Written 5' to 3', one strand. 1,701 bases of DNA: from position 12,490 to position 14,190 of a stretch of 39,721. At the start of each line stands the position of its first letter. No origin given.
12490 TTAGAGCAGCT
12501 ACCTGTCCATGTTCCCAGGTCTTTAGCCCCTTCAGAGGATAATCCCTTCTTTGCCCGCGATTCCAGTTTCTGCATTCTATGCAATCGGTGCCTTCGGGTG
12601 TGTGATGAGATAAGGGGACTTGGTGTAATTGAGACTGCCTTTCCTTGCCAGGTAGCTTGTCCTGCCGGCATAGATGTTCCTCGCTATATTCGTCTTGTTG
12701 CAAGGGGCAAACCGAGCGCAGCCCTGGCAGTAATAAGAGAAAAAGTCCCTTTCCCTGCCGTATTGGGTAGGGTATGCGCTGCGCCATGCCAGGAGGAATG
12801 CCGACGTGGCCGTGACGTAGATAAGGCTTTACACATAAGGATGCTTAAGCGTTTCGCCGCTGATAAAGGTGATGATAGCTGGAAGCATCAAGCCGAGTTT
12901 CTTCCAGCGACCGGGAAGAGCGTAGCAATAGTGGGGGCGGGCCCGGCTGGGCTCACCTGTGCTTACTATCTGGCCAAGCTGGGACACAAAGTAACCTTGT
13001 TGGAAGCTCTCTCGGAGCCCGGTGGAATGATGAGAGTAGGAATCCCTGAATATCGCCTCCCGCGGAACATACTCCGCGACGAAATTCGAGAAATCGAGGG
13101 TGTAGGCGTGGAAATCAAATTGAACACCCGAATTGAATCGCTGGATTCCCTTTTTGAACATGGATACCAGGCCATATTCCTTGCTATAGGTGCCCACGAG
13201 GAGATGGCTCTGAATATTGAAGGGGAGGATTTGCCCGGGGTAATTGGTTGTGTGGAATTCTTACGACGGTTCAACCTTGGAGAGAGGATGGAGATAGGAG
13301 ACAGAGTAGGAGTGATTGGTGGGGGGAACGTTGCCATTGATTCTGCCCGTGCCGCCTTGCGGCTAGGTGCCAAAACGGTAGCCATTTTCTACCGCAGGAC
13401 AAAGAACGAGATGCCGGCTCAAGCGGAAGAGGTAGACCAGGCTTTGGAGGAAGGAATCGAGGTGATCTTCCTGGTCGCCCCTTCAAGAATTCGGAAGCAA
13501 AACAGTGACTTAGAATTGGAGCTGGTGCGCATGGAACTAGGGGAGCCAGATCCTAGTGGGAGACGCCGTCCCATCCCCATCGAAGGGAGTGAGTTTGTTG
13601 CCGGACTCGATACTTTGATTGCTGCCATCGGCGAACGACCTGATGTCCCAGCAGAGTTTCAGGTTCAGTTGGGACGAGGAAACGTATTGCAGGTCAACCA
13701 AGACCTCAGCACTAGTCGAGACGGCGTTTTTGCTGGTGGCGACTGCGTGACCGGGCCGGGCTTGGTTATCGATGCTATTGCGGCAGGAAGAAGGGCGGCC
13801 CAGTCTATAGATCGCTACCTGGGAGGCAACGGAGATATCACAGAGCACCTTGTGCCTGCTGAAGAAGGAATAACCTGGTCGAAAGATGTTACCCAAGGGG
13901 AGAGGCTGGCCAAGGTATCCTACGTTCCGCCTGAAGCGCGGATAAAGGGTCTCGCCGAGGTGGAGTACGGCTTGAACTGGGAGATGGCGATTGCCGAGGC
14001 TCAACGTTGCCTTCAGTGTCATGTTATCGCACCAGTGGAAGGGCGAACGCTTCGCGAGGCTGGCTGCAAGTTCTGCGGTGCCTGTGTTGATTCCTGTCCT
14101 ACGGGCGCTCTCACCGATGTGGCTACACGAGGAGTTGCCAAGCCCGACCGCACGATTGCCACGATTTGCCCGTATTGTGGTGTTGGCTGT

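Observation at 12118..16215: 1365-aa single-polypeptide formate dehydrogenase with a GltD/NfnB-like NAD(P)H-flavoprotein module inserted inside its NuoG-like ferredoxin domain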

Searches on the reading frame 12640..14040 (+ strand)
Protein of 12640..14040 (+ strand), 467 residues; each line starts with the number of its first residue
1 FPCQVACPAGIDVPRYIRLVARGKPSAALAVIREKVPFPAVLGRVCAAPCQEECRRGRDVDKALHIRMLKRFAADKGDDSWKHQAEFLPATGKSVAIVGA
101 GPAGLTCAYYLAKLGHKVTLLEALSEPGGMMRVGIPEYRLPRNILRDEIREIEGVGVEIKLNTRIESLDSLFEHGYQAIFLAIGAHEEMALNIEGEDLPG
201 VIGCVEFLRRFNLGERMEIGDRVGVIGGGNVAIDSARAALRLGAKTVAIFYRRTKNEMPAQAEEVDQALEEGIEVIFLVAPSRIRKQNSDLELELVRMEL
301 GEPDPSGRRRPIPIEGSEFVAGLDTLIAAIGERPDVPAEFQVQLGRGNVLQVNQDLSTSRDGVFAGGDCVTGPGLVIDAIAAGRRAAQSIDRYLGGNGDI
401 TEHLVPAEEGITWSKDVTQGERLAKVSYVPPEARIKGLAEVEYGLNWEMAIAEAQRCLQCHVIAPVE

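Call 70: search_solved_structures(query=window:12640-14040:+, max_evalue=1e-60, show_alignments=5)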
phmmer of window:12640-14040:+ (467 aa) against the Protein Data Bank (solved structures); distinct sequences matched with E-value up to 1e-60: 6.
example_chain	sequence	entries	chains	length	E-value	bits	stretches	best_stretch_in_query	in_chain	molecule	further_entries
9n5u_A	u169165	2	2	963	7.9e-122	410.7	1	2-399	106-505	NfnA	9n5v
9bov_A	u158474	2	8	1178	5.2e-117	394.8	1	2-461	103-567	Molybdopterin oxidoreductase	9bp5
8oh5_C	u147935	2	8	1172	6.4e-107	361.6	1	2-461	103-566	Formate dehydrogenase-O, major subunit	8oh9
4ylf_B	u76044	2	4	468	1.2e-89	304.6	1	2-397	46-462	Dihydropyrimidine dehydrogenase subunit A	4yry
5jca_L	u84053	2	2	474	1.6e-86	294.3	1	2-395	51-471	NADH-dependent Ferredoxin:NADP Oxidoreductase (NfnI) subunit alpha | NADH-dependent Ferredoxin:NADP Oxidoreductase subunit alpha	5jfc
5vj7_A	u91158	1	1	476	2.9e-75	257.2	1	2-398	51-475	Oxidoreductase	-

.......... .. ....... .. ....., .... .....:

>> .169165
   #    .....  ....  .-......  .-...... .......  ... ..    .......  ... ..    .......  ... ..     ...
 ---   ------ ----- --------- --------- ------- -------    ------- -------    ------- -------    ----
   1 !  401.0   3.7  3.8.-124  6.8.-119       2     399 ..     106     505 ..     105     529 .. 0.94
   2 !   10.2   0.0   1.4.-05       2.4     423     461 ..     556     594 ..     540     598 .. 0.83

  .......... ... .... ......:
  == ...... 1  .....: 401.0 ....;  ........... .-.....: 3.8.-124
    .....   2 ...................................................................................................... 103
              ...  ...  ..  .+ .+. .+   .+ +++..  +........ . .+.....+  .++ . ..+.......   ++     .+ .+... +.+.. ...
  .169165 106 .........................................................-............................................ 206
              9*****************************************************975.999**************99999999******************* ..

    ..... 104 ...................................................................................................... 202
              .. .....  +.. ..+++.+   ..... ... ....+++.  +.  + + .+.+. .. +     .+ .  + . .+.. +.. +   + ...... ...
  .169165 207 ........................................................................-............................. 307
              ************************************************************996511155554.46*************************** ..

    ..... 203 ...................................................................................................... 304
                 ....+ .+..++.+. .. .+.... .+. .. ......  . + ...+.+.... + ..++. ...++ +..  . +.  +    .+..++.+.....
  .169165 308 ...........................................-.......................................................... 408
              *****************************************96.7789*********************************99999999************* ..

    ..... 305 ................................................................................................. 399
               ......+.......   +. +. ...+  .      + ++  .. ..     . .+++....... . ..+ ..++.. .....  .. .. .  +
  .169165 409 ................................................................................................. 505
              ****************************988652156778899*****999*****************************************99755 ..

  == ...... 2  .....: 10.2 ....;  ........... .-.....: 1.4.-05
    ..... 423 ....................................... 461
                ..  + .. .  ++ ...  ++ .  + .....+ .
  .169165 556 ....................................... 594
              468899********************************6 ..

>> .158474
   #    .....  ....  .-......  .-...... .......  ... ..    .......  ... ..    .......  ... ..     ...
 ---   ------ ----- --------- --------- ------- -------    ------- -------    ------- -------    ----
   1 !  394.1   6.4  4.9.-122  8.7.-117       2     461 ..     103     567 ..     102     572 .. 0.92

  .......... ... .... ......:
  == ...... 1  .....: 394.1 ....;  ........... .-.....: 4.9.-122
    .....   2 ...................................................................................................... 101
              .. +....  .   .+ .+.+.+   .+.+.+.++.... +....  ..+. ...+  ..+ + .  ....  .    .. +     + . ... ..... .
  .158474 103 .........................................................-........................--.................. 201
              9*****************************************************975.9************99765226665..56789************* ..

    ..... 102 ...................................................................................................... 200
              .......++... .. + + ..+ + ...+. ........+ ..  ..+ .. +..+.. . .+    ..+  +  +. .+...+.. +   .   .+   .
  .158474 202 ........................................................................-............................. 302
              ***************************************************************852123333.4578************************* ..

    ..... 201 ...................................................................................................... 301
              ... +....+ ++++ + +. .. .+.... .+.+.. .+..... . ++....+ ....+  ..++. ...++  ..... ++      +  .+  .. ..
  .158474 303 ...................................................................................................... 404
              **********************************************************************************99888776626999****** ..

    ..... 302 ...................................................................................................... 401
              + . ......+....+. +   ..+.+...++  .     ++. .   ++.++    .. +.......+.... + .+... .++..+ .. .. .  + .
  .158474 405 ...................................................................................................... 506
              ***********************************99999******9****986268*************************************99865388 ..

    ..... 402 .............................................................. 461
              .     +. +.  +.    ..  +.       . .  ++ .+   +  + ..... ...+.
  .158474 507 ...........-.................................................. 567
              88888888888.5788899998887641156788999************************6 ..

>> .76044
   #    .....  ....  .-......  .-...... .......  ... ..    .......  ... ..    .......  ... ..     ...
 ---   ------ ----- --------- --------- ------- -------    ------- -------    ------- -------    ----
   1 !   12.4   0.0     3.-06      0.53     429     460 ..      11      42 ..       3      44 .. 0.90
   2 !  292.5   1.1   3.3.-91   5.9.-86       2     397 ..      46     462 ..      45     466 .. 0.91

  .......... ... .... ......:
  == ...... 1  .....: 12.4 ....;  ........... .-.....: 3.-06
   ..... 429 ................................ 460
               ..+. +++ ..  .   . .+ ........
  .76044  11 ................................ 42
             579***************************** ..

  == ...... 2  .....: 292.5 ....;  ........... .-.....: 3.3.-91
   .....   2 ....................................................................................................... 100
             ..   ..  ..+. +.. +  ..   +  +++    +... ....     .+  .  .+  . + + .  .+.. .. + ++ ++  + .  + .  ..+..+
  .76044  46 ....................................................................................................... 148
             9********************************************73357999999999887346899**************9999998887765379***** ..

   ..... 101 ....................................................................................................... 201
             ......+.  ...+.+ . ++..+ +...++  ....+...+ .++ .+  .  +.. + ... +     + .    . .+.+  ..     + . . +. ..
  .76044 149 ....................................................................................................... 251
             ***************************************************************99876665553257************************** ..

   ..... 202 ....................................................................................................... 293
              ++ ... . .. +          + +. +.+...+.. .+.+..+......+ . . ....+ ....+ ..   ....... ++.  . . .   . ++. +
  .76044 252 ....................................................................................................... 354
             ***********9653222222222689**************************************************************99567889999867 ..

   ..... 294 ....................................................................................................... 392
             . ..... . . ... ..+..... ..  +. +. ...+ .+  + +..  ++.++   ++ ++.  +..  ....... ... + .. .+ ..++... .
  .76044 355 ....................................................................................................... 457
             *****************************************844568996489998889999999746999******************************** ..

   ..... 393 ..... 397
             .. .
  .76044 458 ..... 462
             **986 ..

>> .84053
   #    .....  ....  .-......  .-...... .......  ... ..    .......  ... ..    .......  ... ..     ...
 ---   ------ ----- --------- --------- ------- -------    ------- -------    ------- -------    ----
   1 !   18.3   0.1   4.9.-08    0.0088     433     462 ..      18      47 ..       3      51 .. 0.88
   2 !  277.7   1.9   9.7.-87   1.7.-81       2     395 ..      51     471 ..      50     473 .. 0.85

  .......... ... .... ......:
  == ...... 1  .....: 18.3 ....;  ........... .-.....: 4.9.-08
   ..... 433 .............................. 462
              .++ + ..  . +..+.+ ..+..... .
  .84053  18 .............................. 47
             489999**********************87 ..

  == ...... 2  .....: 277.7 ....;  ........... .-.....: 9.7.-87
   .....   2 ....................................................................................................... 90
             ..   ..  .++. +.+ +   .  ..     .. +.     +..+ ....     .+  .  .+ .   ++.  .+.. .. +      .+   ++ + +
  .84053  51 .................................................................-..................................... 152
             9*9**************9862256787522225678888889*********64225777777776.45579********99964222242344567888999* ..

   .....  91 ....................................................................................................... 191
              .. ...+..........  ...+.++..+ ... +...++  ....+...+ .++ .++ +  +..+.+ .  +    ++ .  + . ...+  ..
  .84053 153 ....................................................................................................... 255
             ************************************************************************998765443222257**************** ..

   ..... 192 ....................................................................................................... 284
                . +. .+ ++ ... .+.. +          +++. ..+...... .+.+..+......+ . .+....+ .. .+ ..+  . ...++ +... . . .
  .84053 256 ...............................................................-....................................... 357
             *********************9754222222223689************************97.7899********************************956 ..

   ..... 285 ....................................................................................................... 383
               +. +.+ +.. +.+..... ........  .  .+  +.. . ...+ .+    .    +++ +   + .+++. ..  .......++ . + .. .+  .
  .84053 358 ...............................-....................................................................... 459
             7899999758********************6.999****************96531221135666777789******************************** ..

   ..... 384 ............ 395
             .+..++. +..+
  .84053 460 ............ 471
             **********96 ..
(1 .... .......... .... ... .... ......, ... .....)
